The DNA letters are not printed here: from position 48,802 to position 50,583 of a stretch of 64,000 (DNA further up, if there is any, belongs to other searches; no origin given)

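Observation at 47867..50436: Guanylate kinase fused in-frame to a membrane-spanning extracytoplasmic metalloprotease/Ig-like module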

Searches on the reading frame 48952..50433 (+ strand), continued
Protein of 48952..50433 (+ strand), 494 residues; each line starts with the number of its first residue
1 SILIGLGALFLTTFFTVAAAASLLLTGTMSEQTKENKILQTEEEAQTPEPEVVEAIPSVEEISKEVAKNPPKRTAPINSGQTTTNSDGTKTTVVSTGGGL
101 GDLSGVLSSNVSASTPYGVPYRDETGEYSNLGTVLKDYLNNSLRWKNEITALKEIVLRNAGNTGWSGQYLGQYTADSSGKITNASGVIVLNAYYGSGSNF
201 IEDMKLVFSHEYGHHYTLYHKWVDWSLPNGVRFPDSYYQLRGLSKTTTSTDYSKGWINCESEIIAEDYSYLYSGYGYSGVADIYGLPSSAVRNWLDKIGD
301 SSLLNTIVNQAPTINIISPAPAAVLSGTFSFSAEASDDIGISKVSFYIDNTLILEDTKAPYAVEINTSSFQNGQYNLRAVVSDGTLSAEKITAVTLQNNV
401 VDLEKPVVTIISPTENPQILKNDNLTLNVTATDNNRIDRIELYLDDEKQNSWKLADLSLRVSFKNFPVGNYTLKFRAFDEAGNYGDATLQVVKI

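Call 17: find_encoding_contigs(protein=P0018, flank=6000, max_places=1)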
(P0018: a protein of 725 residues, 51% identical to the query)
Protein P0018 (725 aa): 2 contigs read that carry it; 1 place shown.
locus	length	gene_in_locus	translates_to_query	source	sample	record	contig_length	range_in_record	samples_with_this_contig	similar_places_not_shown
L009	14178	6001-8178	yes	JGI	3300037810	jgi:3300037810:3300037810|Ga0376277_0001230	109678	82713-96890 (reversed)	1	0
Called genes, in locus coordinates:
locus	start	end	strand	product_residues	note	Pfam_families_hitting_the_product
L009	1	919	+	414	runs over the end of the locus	PF01435:Peptidase_M48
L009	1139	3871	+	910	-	PF01326:PPDK_N, PF00391:PEP-utilizers, PF02896:PEP-utilizers_C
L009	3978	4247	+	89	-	-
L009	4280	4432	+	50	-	-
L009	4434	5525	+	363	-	PF04055:Radical_SAM, PF13186:SPASM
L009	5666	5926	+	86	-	-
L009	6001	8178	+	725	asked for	PF00625:Guanylate_kin, PF17957:Big_7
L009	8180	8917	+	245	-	-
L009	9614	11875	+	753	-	PF03477:ATP-cone, PF13597:NRDD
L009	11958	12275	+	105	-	PF03819:MazG, PF12643:MazG-like (weak)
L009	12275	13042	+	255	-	PF13353:Fer4_12, PF04055:Radical_SAM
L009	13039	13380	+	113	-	PF04266:ASCH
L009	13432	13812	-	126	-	-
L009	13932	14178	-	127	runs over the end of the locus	-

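Call 20: find_encoding_contigs(protein=P0038, flank=5000, max_places=1)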
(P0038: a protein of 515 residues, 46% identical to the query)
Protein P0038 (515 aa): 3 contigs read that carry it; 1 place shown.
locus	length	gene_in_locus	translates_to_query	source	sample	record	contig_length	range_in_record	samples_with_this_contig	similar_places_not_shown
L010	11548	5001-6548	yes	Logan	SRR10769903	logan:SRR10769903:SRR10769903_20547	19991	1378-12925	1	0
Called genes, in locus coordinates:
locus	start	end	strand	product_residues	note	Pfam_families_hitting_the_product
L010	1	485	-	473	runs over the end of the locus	PF03951:Gln-synt_N, PF00120:Gln-synt_C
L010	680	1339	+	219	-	-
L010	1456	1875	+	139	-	PF01050:MannoseP_isomer (weak)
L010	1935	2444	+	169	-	-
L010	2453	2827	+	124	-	-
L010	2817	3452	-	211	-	PF01569:PAP2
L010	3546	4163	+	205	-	PF00702:Hydrolase, PF06888:Put_Phosphatase (weak), PF12710:HAD (faint), PF13419:HAD_2, PF13242:Hydrolase_like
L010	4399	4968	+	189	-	PF00625:Guanylate_kin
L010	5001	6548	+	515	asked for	PF17957:Big_7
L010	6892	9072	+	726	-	PF03477:ATP-cone, PF13597:NRDD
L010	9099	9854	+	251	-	PF13353:Fer4_12 (weak), PF04055:Radical_SAM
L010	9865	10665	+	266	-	PF12686:DUF3800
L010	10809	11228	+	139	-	PF00293:NUDIX, PF14815:NUDIX_4 (weak)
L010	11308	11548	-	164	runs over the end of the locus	-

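Call 21: find_encoding_contigs(protein=P0037, flank=5000, max_places=1)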
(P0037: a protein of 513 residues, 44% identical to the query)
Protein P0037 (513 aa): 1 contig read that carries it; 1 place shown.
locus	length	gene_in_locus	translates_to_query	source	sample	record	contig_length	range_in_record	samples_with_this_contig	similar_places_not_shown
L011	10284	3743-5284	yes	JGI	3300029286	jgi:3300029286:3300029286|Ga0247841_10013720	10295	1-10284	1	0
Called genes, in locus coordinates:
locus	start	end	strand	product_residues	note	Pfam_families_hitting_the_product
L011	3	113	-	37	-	?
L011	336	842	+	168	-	-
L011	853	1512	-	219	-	PF01569:PAP2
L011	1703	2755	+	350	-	PF01259:SAICAR_synt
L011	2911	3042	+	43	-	-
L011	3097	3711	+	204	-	PF00625:Guanylate_kin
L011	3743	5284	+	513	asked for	PF17957:Big_7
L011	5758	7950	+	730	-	PF03477:ATP-cone, PF13597:NRDD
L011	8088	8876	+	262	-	PF13353:Fer4_12 (weak), PF04055:Radical_SAM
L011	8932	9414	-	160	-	-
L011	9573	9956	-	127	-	-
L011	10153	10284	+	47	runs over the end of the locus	?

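Call 63: find_encoding_contigs(protein=P0029, flank=3000, max_places=1)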
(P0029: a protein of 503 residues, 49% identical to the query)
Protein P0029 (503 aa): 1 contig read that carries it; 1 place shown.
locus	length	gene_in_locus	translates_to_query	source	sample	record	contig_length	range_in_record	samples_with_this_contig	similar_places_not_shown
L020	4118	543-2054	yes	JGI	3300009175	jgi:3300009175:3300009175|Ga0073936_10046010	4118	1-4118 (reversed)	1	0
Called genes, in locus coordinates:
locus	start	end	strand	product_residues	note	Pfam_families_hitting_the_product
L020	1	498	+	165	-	?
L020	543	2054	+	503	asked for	PF17957:Big_7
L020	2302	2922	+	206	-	-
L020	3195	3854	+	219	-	-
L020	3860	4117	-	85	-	?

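Call 64: find_encoding_contigs(protein=P0026, flank=3000, max_places=1)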
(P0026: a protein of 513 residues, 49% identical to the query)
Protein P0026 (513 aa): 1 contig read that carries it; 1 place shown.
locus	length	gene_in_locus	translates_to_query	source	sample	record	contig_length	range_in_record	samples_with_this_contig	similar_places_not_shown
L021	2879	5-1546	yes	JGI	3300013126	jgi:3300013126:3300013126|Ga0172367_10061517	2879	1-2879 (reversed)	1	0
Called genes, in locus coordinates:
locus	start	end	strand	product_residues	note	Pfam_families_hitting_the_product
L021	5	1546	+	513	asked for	PF17957:Big_7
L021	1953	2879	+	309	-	?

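Call 75: find_encoding_contigs(protein=P0092, flank=5000, max_places=1)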
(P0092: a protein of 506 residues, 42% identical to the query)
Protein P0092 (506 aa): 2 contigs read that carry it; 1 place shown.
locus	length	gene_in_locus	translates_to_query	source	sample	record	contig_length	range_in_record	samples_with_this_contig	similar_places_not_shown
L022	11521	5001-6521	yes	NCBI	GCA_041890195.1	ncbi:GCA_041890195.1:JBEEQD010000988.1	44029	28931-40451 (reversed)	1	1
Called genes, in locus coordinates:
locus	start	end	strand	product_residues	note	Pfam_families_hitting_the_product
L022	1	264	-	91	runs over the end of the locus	-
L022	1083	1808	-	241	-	-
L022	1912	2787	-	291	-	PF00089:Trypsin, PF13365:Trypsin_2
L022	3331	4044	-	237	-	-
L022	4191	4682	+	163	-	-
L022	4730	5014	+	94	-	PF00462:Glutaredoxin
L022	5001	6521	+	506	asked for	PF17957:Big_7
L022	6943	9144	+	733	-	PF03477:ATP-cone, PF13597:NRDD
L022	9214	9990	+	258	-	PF13353:Fer4_12, PF04055:Radical_SAM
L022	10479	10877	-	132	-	-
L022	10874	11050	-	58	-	-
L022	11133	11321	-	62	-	-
